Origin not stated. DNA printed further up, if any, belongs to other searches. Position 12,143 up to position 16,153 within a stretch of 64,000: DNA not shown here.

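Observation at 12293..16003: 1236-aa NACHT/STAND NTPase with unknown N-terminal domain and HEAT-repeat C-terminus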

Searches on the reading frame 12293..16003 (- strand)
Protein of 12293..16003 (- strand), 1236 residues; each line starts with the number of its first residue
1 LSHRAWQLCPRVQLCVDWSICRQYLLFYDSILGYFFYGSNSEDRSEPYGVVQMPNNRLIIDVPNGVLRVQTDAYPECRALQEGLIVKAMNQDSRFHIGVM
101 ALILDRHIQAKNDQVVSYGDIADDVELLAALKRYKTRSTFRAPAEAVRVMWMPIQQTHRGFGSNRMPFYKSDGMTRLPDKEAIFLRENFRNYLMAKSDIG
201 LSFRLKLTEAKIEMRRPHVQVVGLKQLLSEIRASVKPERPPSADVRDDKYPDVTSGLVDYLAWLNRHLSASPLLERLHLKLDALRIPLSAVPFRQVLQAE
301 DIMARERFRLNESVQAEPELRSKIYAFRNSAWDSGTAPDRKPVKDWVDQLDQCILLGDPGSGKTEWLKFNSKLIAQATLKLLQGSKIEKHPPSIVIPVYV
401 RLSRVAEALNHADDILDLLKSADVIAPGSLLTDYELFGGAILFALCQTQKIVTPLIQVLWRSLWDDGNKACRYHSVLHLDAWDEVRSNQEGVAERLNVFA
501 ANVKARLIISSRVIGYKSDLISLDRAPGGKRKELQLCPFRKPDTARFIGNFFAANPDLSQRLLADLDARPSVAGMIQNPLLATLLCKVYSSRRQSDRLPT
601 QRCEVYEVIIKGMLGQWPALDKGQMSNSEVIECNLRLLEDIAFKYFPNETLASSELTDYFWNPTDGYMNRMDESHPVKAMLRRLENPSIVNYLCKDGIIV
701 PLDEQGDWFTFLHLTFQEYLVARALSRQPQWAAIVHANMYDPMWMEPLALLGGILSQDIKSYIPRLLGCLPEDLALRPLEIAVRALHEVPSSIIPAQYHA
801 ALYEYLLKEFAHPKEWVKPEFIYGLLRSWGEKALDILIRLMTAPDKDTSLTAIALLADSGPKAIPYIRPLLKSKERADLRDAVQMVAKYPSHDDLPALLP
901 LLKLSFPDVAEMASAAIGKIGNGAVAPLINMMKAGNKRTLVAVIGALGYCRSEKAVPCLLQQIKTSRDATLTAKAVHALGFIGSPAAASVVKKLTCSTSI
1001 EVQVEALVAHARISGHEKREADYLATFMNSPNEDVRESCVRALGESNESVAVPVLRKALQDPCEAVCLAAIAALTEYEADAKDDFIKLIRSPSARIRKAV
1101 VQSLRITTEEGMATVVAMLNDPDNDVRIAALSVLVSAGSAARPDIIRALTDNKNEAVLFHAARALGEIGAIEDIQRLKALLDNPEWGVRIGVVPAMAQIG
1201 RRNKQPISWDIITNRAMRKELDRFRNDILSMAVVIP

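Call 3: search_protein_families(library=pfam, proteins=[window:12293-16003:-], max_evalue=0.1)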
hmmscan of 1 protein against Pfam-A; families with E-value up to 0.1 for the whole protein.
window:12293-16003:- (1236 aa): 8 families
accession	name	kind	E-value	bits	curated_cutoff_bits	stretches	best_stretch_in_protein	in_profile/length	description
PF13646.12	HEAT_2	-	9.3e-44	148.1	27.7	5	1115-1193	4-84/88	HEAT repeats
PF02985.28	HEAT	-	2.1e-15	55.8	23.5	1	1114-1135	4-25/31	HEAT repeat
PF00514.29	Arm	-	5.6e-10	39.3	20.6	0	922-949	11-38/41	Armadillo/beta-catenin-like repeat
PF13513.12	HEAT_EZ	-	2.3e-09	38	27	0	1015-1045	24-54/55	HEAT-like repeat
PF03130.22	HEAT_PBS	-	1.2e-07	32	20.9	1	1035-1061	1-27/27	PBS lyase HEAT-like repeat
PF24883.2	NPHP3_N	-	0.0013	19.4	24.8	0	448-512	97-164/164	Nephrocystin 3, N-terminal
PF21040.3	CEP104-like_TOG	-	0.055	14.1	24.3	0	1050-1076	56-82/208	Centrosomal protein CEP104-like, TOG domain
PF14663.11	RasGEF_N_2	-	0.087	13.6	27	0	1052-1081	7-36/108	Rapamycin-insensitive companion of mTOR RasGEF_N domain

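Call 4: search_protein_families(library=padloc, proteins=[window:12293-16003:-], max_evalue=0.1)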
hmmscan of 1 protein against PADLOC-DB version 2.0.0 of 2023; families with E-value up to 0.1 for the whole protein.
window:12293-16003:- (1236 aa): 3 families
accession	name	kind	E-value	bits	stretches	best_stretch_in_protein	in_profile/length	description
PDLC02919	HEAT-ARM_XIII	-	1.2e-16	57.4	2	1000-1186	684-859/1972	-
PDLC02973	WGR_XIII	-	9e-05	19.1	1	898-1140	450-678/973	-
PDLC03925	OloA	-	0.0001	19.7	2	1039-1165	124-268/596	-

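Call 5: search_protein_families(library=ncbifam, proteins=[window:12293-16003:-], max_evalue=0.1)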
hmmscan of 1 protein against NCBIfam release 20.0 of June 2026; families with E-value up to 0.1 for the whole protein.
window:12293-16003:- (1236 aa): 8 families
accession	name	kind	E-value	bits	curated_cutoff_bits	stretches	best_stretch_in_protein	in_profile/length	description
NF045915.1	PhycobilmeDegNblB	equivalog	3.2e-20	72.6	300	3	1027-1127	107-209/214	phycobilisome degradation protein NblB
NF010374.0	PRK13800.1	equivalog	1.2e-11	43.7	1196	2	1084-1201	719-837/898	fumarate reductase/succinate dehydrogenase flavoprotein subunit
NF058535.1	antiphage_EruA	equivalog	1.9e-10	39.6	1000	1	474-611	69-204/1318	NACHT domain-containing antiphage protein EruA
NF058505.1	phyc_lyase_CpeY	equivalog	4.1e-06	25.6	600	1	947-1104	40-202/419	C-phycoerythrin alpha-cysteine-82 phycoerythrobilin lyase CpeY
NF058515.1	phyc_lyase_CpcF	equivalog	1.8e-05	24.4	220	1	868-965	5-102/200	C-phycocyanin alpha-cysteine-84 phycocyanobilin lyase subunit CpcF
NF007244.0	PRK09687.1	equivalog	2.6e-05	23.7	275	1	937-1075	71-219/285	putative lyase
TIGR02270.1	TIGR02270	subfamily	0.00011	21.3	206.8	1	1050-1202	58-208/410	TIGR02270 family protein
NF058502.1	phyc_lyase_CpcE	equivalog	0.00096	18.7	330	0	946-1107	65-206/260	C-phycocyanin alpha-cysteine-84 phycocyanobilin lyase subunit CpcE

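Call 12: find_homologous_proteins(query=window:12293-15847:-)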
Query window:12293-15847:- (1184 aa): 25 proteins with E <= 0.001 among 8000 candidates.
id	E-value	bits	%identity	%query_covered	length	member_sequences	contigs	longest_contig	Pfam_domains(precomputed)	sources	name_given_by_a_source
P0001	0.0e+0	2669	100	100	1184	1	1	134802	PF00514.30,PF02985.29,PF03130.23,PF13513.13,PF13646.13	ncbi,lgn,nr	ncbi:MAG: HEAT repeat domain-containing protein [Kiritimatiellae bacterium]|nr:HEAT repeat domain-co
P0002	4.0e-125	437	31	84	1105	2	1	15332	PF13646.13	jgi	jgi:HEAT repeat protein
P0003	9.9e-90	320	37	42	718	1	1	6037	PF02985.29,PF13513.13,PF13646.13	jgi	jgi:HEAT repeats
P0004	1.2e-82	297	35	42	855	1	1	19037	PF12717.14,PF00514.30,PF22646.3,PF02985.29,PF24883.3,PF13513.13,PF13646.13,PF23227.2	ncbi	ncbi:MAG: HEAT repeat domain-containing protein [Acidobacteriota bacterium]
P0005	1.2e-79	287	36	40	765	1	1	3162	PF13646.13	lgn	-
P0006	1.0e-71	260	34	42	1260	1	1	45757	PF02985.29,PF13646.13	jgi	jgi:hypothetical protein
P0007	8.8e-62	228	26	76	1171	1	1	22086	PF02985.29,PF13513.13,PF13646.13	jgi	jgi:HEAT repeat protein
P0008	9.3e-55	204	31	35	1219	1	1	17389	PF12717.14,PF02985.29,PF20168.5,PF01602.27,PF13646.13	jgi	jgi:HEAT repeat protein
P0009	8.3e-53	198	31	42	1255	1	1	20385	PF23271.2,PF12717.14,PF00514.30,PF26715.1,PF02985.29,PF24987.2,PF08167.19,PF24492.2,PF01602.27,PF20168.5,PF13513.13,PF13646.13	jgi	jgi:HEAT repeat protein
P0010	2.4e-18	84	26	32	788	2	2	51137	PF12717.14,PF00514.30,PF24714.2,PF12755.14,PF02985.29,PF01602.27,PF21581.4,PF25786.1,PF03130.23,PF20168.5,PF13513.13,PF13646.13,PF23227.2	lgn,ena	-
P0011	3.0e-13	67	21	32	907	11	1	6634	PF12717.14,PF00514.30,PF12755.14,PF02985.29,PF03130.23,PF13513.13,PF13646.13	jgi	jgi:HEAT repeat protein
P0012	9.6e-12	62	25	36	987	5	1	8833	PF05729.19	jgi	jgi:energy-coupling factor transporter ATP-binding protein EcfA2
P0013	2.7e-9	54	26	25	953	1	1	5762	PF05729.19,PF03781.23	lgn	-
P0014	7.6e-9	52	24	33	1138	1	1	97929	PF01347.29,PF02985.29,PF03130.23,PF05729.19,PF13513.13,PF24410.2,PF13646.13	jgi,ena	-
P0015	1.4e-7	48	25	38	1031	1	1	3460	PF05729.19,PF03781.23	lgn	-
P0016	4.3e-7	46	25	36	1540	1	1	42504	PF00149.34,PF05729.19,PF21359.3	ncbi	-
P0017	1.1e-6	45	24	42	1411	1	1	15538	PF02985.29,PF03130.23,PF05729.19,PF00004.36,PF13401.13,PF01637.25,PF13646.13,PF20720.4,PF13191.13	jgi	jgi:hypothetical protein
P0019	4.3e-6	43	20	69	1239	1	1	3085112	PF12755.14,PF02985.29,PF24883.3,PF03130.23,PF05729.19,PF13513.13,PF13646.13,PF20720.4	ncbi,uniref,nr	ncbi:NTPase [Reticulibacter mediterranei]|uniref:NTPase n=1 Tax=Reticulibacter mediterranei TaxID=27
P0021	2.5e-5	41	27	18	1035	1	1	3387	PF13271.12,PF05729.19,PF03781.23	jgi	jgi:formylglycine-generating enzyme required for sulfatase activity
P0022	1.6e-4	38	24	39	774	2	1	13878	PF18765.8,PF24883.3,PF01381.29,PF05729.19,PF13560.13,PF13443.13,PF01909.30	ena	-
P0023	1.7e-4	38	23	34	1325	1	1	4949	PF02985.29,PF05729.19,PF13401.13,PF12770.13,PF13646.13,PF13191.13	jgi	jgi:HEAT repeat protein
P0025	7.4e-4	36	25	38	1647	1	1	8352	PF00149.34,PF05729.19,PF20703.4,PF13646.13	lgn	-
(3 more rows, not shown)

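Call 16: find_encoding_contigs(protein=P0002, flank=8000, max_places=3)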
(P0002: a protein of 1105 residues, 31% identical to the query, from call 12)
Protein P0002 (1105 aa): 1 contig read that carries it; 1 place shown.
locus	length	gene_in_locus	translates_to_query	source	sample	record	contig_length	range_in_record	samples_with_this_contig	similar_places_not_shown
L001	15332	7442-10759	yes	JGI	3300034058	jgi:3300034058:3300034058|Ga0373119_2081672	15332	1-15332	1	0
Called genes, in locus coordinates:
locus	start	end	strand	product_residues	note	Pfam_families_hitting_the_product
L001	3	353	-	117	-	?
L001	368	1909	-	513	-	PF00012:HSP70, PF06723:MreB_Mbl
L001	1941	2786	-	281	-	PF01025:GrpE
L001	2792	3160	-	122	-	-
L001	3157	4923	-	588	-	-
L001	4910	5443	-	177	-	-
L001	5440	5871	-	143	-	-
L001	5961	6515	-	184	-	-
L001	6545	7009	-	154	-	PF08281:Sigma70_r4_2, PF04545:Sigma70_r4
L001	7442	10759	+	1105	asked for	PF13646:HEAT_2 (faint)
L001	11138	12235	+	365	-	PF13191:AAA_16 (weak), PF00004:AAA (faint), PF13173:AAA_14 (weak), PF13401:AAA_22 (weak)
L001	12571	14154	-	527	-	PF01935:DUF87 (weak)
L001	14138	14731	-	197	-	-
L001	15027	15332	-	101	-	?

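Call 17: find_encoding_contigs(protein=P0006, flank=8000, max_places=3)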
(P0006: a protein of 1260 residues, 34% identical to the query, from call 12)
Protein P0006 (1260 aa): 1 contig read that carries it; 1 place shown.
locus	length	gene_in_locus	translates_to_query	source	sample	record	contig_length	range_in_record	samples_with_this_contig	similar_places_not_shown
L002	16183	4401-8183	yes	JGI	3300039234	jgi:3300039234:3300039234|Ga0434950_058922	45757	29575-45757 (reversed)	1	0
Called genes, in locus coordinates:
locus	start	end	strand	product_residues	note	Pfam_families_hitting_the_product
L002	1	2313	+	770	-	?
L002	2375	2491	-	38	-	-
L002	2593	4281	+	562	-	PF00224:PK, PF02887:PK_C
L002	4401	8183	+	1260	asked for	PF02985:HEAT (faint), PF13646:HEAT_2 (weak)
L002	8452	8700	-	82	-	-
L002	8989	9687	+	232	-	PF00899:ThiF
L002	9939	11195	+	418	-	PF01145:Band_7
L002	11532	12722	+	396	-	PF17963:Big_9 (weak)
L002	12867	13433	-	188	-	PF05280:FlhC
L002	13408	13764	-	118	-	PF05247:FlhD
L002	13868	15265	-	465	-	PF00512:HisKA, PF02518:HATPase_c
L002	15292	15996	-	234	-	PF00072:Response_reg, PF00486:Trans_reg_C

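Call 19: find_encoding_contigs(protein=P0007, flank=8000, max_places=3)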
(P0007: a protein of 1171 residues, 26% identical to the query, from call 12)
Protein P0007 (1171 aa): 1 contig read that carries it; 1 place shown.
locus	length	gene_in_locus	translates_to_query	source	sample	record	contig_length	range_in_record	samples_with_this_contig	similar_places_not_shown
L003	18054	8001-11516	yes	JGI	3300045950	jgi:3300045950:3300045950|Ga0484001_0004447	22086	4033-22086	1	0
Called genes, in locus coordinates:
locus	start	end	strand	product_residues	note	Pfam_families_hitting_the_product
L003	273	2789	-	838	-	PF00656:Peptidase_C14, PF01935:DUF87 (weak), PF05872:HerA_C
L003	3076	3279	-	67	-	-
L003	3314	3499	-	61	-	-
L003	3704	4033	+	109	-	-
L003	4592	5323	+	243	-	PF20530:DUF6745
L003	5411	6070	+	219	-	PF04542:Sigma70_r2, PF08281:Sigma70_r4_2 (weak), PF04545:Sigma70_r4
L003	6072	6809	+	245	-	-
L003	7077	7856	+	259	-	-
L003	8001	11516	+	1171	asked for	PF13513:HEAT_EZ (faint), PF02985:HEAT (faint), PF13646:HEAT_2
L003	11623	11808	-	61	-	-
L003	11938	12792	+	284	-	-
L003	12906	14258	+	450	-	PF02195:ParB_N (weak), PF01555:N6_N4_Mtase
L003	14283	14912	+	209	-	PF18932:DUF5681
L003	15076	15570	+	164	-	PF11994:DUF3489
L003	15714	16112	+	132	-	PF11149:DUF2924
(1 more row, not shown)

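Call 20: find_encoding_contigs(protein=P0009, flank=8000, max_places=3)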
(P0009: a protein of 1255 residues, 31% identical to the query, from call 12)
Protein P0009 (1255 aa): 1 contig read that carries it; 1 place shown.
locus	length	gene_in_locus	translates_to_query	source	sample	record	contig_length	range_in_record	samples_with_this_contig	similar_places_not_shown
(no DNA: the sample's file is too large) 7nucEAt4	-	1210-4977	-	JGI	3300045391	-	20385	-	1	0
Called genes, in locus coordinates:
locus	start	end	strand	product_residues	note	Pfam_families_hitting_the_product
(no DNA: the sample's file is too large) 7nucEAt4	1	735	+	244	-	?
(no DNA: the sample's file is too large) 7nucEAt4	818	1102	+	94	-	-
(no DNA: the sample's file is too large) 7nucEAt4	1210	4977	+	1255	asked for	PF13513:HEAT_EZ (faint), PF00514:Arm (faint), PF02985:HEAT (faint), PF01602:Adaptin_N (faint), PF08167:RIX1 (faint), PF12717:Cnd1 (faint), PF13646:HEAT_2, PF13646:HEAT_2 (weak), +5 more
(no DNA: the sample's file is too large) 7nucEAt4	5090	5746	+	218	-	PF13519:VWA_2 (faint), PF00092:VWA, PF13768:VWA_3 (weak)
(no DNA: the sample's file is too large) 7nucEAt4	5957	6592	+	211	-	PF08281:Sigma70_r4_2, PF04545:Sigma70_r4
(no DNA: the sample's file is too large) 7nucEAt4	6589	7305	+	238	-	-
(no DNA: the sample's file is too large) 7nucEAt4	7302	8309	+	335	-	-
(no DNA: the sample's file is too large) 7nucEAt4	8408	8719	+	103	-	-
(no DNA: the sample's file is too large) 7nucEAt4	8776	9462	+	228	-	-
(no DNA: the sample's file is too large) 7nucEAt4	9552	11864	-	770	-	-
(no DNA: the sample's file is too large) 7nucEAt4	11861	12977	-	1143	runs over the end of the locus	-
